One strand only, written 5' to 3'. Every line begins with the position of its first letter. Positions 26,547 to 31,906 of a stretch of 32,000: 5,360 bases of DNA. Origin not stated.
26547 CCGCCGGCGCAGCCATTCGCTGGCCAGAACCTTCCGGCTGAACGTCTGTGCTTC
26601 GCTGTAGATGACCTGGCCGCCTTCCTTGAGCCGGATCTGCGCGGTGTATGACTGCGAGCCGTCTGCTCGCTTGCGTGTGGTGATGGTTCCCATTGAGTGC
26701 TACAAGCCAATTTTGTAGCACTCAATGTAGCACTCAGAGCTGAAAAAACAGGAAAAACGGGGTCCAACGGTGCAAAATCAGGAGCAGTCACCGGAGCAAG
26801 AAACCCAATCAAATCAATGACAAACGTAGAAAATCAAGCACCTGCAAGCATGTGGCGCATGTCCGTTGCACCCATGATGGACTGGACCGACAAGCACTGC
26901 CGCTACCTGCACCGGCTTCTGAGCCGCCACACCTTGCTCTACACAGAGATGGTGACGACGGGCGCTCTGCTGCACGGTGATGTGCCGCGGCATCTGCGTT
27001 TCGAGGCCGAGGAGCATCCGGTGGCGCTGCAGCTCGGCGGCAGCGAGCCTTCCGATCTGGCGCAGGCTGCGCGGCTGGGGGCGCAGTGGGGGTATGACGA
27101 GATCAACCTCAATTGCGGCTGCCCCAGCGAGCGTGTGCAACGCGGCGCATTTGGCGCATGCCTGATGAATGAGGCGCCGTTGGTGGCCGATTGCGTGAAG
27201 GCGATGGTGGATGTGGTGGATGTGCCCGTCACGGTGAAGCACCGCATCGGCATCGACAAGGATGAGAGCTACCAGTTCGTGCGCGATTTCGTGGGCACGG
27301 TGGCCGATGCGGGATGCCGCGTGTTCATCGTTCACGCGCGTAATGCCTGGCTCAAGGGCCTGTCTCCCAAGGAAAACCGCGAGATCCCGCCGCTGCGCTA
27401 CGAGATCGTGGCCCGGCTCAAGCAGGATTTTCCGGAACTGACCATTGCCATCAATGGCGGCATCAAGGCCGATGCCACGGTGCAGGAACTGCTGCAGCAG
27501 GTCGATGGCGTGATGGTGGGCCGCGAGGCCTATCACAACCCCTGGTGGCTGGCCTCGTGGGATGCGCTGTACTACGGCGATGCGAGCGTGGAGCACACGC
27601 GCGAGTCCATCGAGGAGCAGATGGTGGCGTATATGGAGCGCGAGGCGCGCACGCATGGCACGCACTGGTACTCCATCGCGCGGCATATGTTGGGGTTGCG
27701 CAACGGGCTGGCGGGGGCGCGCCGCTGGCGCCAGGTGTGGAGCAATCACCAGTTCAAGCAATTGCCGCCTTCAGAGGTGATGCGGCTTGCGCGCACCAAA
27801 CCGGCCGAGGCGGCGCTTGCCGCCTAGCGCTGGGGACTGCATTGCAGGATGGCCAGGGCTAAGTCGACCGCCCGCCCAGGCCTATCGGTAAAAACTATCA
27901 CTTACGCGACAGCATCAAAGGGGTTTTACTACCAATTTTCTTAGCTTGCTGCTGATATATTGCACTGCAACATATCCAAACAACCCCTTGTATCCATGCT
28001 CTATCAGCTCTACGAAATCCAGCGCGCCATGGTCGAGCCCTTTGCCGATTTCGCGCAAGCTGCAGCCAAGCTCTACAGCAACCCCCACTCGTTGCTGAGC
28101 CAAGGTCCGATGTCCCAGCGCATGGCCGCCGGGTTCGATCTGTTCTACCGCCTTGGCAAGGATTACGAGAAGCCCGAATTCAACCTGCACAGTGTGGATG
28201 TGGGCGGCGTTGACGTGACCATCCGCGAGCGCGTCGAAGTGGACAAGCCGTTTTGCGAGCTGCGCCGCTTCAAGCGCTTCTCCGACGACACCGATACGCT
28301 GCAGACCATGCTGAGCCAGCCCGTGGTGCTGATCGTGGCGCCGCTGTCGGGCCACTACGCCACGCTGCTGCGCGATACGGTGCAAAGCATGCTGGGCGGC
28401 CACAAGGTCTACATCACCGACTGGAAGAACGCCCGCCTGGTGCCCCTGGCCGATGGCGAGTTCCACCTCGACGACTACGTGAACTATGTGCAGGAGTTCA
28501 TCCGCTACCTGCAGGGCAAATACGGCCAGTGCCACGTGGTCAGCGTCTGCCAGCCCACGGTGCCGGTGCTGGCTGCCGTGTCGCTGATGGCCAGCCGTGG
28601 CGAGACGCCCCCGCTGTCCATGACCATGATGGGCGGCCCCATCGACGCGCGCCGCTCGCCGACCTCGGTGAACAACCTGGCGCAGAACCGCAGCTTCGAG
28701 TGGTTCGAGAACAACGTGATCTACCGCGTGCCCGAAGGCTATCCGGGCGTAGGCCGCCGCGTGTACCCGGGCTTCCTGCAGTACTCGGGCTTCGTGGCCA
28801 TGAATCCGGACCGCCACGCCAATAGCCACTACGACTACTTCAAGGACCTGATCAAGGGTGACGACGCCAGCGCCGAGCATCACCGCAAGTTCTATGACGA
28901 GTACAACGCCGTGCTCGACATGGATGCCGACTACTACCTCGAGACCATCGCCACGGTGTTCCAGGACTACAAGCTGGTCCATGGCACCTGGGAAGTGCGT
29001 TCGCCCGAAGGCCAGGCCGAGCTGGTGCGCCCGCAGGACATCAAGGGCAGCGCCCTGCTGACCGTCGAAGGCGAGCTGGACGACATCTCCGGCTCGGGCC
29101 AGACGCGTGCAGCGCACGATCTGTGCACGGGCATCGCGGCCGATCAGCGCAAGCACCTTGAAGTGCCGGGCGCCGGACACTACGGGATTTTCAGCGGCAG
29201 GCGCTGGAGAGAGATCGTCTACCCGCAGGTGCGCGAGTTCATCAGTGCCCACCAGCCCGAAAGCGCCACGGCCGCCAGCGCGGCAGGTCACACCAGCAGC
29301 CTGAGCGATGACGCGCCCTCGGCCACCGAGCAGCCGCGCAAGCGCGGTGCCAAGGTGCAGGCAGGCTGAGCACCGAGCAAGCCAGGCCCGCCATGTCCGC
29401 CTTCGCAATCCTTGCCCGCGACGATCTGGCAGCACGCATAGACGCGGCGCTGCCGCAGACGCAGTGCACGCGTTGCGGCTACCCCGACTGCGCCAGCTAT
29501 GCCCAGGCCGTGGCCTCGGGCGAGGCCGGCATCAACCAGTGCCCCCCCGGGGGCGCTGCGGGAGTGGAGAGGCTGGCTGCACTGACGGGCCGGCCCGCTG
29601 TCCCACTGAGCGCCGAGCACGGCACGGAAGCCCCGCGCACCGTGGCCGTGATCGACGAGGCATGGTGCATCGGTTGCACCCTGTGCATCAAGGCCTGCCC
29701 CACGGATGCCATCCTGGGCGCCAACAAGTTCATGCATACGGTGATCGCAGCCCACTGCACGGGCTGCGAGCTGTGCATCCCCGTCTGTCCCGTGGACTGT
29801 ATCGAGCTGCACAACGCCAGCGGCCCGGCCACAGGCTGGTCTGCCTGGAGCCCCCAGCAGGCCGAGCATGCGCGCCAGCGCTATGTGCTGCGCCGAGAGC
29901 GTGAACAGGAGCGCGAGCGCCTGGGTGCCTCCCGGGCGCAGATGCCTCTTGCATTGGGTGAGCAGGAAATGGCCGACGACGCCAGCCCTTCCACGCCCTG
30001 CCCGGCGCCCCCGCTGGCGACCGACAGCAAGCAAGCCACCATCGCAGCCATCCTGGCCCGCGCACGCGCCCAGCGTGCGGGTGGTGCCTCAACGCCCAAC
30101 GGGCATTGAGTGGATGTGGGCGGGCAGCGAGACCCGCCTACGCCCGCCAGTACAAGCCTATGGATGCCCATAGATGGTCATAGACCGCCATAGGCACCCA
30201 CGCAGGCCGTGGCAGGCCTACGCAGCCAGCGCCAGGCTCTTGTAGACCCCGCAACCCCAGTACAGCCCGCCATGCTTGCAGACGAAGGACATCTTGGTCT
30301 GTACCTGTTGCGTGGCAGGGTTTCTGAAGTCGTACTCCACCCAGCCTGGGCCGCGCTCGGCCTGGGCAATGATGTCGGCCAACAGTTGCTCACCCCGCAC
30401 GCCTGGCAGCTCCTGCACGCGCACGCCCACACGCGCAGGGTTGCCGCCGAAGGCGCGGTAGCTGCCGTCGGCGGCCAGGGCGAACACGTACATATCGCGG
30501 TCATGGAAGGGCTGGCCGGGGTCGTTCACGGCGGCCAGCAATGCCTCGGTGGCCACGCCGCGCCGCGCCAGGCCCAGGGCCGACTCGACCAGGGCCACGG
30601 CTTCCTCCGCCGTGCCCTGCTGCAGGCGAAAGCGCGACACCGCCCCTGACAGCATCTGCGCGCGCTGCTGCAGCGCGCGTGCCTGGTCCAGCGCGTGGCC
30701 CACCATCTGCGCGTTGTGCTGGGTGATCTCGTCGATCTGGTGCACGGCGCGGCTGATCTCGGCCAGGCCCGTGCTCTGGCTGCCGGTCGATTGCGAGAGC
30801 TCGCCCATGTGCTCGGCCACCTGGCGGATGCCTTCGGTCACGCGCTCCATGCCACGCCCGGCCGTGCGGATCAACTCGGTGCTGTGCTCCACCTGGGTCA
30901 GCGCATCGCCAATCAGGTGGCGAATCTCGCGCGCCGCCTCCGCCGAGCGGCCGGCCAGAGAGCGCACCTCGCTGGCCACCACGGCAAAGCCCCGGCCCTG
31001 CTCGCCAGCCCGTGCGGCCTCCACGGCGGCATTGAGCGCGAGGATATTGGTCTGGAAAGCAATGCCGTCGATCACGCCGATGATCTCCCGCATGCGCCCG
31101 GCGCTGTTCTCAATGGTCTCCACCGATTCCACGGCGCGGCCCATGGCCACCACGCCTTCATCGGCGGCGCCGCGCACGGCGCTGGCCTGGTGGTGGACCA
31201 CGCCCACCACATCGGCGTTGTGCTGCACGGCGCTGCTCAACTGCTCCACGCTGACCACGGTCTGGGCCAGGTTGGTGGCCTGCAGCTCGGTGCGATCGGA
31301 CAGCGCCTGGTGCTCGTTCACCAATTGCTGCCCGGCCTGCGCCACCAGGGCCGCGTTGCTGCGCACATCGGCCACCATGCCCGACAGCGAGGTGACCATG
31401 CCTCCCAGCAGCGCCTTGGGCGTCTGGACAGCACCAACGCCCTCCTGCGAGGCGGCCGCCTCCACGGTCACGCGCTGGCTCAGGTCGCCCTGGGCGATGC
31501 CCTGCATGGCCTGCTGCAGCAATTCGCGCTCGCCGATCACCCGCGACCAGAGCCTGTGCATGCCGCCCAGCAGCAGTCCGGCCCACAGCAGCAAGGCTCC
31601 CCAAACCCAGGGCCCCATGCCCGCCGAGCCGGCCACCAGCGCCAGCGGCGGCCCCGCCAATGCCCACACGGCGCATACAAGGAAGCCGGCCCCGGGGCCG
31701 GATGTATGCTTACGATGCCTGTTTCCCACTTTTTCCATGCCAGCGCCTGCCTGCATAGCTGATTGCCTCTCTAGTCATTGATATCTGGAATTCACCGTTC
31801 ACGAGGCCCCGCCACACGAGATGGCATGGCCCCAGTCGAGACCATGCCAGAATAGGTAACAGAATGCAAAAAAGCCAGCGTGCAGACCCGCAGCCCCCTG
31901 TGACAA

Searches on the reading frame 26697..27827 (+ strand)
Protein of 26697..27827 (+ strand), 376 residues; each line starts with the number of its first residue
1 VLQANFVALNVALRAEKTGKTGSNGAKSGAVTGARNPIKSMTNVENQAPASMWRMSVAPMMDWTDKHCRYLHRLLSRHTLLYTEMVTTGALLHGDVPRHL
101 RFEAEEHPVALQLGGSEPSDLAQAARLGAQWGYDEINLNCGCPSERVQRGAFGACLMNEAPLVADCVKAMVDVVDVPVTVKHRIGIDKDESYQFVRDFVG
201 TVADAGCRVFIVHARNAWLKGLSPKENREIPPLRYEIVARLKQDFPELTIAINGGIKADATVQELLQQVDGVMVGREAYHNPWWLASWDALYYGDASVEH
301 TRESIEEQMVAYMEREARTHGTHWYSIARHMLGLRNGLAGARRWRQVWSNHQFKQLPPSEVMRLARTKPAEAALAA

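Call 84: search_protein_families(library=pfam, proteins=[window:26697-27827:+], max_evalue=0.001)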
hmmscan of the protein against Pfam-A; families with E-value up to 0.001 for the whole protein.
window:26697-27827:+ (376 aa): 1 family
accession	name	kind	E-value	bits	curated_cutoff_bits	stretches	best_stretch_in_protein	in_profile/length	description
PF01207.24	Dus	-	3.2e-86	289.7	20.4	1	57-355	2-296/311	Dihydrouridine synthase (Dus)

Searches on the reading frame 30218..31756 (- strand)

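Call 84: search_protein_families(library=pfam, proteins=[window:30218-31756:-], max_evalue=0.001)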
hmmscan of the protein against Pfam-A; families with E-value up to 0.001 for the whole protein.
window:30218-31756:- (512 aa): 3 families
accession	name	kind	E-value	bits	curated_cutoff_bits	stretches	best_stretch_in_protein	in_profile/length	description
PF00015.26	MCPsignal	-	3.2e-44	151.3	34.6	1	190-345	3-172/172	Methyl-accepting chemotaxis protein (MCP) signalling domain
PF17200.10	sCache_2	-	1e-08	35.7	25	1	380-500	29-134/155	Single Cache domain 2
PF08269.17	dCache_2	-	0.00025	20.7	26.5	1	421-500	206-286/298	Cache domain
